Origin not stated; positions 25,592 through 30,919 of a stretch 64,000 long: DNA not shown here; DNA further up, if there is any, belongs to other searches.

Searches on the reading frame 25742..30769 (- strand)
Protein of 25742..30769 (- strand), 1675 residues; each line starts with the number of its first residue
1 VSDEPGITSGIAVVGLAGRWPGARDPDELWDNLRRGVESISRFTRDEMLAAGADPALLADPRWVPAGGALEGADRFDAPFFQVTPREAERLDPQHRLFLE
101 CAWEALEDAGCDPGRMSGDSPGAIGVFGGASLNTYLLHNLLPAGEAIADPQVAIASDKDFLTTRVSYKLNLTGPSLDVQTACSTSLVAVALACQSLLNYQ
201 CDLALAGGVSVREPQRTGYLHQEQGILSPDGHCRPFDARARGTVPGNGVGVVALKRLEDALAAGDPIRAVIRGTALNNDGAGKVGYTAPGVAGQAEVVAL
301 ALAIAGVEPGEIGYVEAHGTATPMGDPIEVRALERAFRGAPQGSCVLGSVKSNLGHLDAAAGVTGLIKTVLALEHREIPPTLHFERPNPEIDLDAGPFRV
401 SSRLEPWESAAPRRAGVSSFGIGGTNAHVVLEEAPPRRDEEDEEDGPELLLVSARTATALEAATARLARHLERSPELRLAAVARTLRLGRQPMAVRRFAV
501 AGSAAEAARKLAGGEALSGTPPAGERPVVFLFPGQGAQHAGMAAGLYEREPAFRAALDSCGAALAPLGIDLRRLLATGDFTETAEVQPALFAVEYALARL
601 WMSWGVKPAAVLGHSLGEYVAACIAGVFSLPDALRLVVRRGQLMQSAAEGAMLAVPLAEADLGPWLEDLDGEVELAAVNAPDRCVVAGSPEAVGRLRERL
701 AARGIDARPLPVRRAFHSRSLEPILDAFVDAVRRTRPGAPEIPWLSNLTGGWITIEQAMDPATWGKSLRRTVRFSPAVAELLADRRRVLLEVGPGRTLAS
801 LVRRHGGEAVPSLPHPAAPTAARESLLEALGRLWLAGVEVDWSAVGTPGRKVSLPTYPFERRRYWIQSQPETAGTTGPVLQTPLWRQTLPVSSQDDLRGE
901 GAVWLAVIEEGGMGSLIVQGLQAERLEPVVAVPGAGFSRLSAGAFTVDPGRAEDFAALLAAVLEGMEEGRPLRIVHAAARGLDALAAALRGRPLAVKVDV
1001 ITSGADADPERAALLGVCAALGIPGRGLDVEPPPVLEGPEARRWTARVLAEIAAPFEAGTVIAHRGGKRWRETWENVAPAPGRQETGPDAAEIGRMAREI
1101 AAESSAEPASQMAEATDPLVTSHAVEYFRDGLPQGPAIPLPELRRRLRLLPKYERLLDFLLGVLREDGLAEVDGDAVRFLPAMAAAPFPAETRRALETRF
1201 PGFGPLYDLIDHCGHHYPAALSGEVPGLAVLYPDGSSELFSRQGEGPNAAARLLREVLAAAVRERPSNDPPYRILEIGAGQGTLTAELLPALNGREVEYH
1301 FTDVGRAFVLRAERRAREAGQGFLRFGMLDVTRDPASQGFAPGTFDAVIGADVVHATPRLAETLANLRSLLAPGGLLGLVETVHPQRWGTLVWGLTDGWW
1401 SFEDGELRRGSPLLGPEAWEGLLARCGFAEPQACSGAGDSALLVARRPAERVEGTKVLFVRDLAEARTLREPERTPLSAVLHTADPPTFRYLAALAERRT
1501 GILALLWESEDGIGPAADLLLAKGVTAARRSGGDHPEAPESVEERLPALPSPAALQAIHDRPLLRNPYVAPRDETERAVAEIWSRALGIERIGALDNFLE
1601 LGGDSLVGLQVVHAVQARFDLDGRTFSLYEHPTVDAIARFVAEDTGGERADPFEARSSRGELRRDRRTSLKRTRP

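Call 9: search_protein_families(library=pfam, proteins=[window:25742-30769:-], max_evalue=0.00001)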
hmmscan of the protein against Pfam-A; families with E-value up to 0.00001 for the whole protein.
window:25742-30769:- (1675 aa): 12 families
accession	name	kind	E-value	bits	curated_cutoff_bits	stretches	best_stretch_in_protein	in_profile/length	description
PF00109.32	ketoacyl-synt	-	3.2e-71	240.3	20.8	1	10-260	3-252/252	Beta-ketoacyl synthase, N-terminal domain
PF00698.26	Acyl_transf_1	-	1.8e-58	198.9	32.7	1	529-806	1-279/319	Acyl transferase domain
PF02801.28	Ketoacyl-synt_C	-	7.8e-42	142.5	20.8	1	269-385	2-119/119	Beta-ketoacyl synthase, C-terminal domain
PF16197.11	KAsynt_C_assoc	-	2.6e-22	79.8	33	1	387-500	1-111/111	Ketoacyl-synthetase C-terminal extension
PF08242.18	Methyltransf_12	-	4.1e-17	63.2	30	1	1275-1377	1-98/98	Methyltransferase domain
PF22621.2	CurL-like_PKS_C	-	1.2e-14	54.5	27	1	449-511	2-64/64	CurL-like, PKS C-terminal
PF00550.31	PP-binding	-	4.1e-11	43.4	20.8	1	1578-1641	2-67/67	Phosphopantetheine attachment site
PF22336.2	RhiE-like_linker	-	7.9e-11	42.2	27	1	453-512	3-61/67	RhiE-like, KS-MAT linker domain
PF13649.12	Methyltransf_25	-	1.2e-09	39.2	27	1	1274-1375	1-97/97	Methyltransferase domain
PF13489.12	Methyltransf_23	-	3.5e-09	37.1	27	1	1257-1428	8-159/164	Methyltransferase domain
PF13847.12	Methyltransf_31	-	8.5e-08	32.4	27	1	1272-1377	5-107/145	Methyltransferase domain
PF08241.18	Methyltransf_11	-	5.6e-07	30.6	21.2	1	1275-1377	1-93/95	Methyltransferase domain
